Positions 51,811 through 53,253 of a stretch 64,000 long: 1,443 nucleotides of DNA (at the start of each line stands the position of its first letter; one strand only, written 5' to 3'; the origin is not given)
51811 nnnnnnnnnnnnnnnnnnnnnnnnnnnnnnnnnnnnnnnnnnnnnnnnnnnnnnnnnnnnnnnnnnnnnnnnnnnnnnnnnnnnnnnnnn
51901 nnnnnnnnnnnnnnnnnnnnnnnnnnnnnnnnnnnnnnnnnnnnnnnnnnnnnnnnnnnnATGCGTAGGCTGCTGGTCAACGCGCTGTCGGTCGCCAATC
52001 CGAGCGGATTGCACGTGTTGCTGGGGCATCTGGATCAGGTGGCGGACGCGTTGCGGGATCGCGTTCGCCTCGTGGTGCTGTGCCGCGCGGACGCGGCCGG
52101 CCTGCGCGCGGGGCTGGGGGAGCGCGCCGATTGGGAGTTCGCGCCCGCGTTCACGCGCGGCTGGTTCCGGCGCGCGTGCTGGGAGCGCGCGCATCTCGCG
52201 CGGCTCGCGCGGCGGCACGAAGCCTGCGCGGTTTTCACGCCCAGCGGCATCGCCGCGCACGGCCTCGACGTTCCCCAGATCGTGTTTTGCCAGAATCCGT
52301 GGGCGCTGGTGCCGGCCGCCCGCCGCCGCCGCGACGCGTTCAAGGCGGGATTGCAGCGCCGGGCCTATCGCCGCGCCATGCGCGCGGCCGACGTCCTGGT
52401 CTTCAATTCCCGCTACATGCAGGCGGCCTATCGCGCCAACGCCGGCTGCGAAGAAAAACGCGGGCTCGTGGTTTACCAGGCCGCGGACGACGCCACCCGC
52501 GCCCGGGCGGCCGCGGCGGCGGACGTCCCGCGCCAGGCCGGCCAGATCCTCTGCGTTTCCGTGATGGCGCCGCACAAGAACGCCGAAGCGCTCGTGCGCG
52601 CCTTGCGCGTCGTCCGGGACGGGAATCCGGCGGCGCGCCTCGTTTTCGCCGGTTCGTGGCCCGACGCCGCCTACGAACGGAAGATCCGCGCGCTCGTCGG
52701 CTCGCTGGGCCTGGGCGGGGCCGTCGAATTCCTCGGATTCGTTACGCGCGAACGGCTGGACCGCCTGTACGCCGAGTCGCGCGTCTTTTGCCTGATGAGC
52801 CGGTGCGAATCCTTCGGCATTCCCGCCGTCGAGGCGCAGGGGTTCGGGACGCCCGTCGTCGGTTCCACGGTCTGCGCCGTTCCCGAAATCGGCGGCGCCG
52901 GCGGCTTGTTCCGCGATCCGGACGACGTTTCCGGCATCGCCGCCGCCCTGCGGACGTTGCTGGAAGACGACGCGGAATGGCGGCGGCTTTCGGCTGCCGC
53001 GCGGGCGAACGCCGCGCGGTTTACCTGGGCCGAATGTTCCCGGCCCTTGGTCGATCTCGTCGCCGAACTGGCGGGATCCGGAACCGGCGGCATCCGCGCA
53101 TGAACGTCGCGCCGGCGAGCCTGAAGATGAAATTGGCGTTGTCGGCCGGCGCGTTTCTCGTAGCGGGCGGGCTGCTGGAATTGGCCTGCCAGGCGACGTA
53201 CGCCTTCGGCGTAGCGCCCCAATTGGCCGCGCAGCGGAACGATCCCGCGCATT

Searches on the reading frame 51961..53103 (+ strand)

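Call 5: search_protein_families(library=pfam, proteins=[window:51961-53103:+], max_evalue=0.01)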
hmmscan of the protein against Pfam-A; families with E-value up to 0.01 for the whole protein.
window:51961-53103:+ (380 aa): 5 families
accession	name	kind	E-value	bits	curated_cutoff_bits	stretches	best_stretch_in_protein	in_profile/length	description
PF00534.26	Glycos_transf_1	-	1.8e-29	102.9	26.4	1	194-348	16-170/172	Glycosyl transferases group 1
PF13692.12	Glyco_trans_1_4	-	3.4e-26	92.7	27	1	195-336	3-142/142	Glycosyl transferases group 1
PF13439.12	Glyco_transf_4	-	3.8e-09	37.2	28.5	1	23-176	7-167/170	Glycosyltransferase Family 4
PF20706.3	GT4-conflict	-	3.4e-06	26.7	26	1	176-303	184-312/385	Family 4 Glycosyltransferase in conflict systems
PF13524.12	Glyco_trans_1_2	-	3.6e-06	27.4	25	1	215-357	6-136/144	Glycosyl transferase-like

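Call 6: search_protein_families(library=ncbifam, proteins=[window:51961-53103:+], max_evalue=0.01)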
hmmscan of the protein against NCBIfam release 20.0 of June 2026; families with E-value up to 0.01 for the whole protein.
window:51961-53103:+ (380 aa): 26 families (the best 25 are shown)
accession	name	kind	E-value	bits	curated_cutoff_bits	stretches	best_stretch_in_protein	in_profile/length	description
TIGR04047.1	MSMEG_0565_glyc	hypoth_equivalog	1.4e-23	83.6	259.85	1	125-364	121-368/373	MSMEG_0565 family glycosyltransferase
TIGR03449.1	mycothiol_MshA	equivalog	1.3e-21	77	462.5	1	170-366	192-399/406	D-inositol-3-phosphate glycosyltransferase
NF041876.1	EPS_EpsE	equivalog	3.6e-21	75.9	400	1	177-352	196-377/389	exopolysaccharide biosynthesis GT4 family glycosyltransferase EpsE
TIGR03999.1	thiol_BshA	equivalog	2e-20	73.1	273.7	1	189-355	195-358/375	N-acetyl-alpha-D-glucosaminyl L-malate synthase BshA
NF038295.1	EPS_HpsP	equivalog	3.6e-16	59.2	550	1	173-366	187-383/388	hormogonium polysaccharide biosynthesis glycosyltransferase HpsP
NF038229.1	Glyco4_Geo_Pelo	equivalog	2.9e-12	46.3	400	1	133-350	100-315/338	GPMC system family 4 glycosyltransferase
TIGR03088.1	stp2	hypoth_equivalog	6.2e-11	42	409.05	1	178-358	179-361/374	TIGR03088 family PEP-CTERM/XrtA system glycosyltransferase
TIGR02149.1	glgA_Coryne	subfamily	1.1e-10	41.2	302.4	1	171-366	182-386/391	glycogen synthase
NF038011.1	PelF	equivalog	5.3e-10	38.9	100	1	185-350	297-471/489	GT4 family glycosyltransferase PelF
NF038255.1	exopoly_VpsD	equivalog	6.4e-10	38.4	300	1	195-305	205-315/381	VpsD family glycosyltransferase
TIGR04063.1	stp3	hypoth_equivalog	5e-08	32.2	442.05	1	209-357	229-382/397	TIGR04063 family PEP-CTERM/XrtA system glycosyltransferase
NF053787.1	GlcN_PG_synth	equivalog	8.7e-08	31.4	480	1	260-365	249-354/361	N-acetylglucosaminyl phosphatidylglycerol synthase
TIGR04157.1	glyco_rSAM_CFB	subfamily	9.2e-08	31.5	400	1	135-306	162-334/406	TIGR04157 family glycosyltransferase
NF041010.1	glycosy_Agl16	equivalog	1.2e-07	31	575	1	160-366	150-347/352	glycosylation protein Agl16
TIGR02468.1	sucrsPsyn_pln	equivalog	7e-07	27.4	1143.95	1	275-367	574-668/1051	sucrose-phosphate synthase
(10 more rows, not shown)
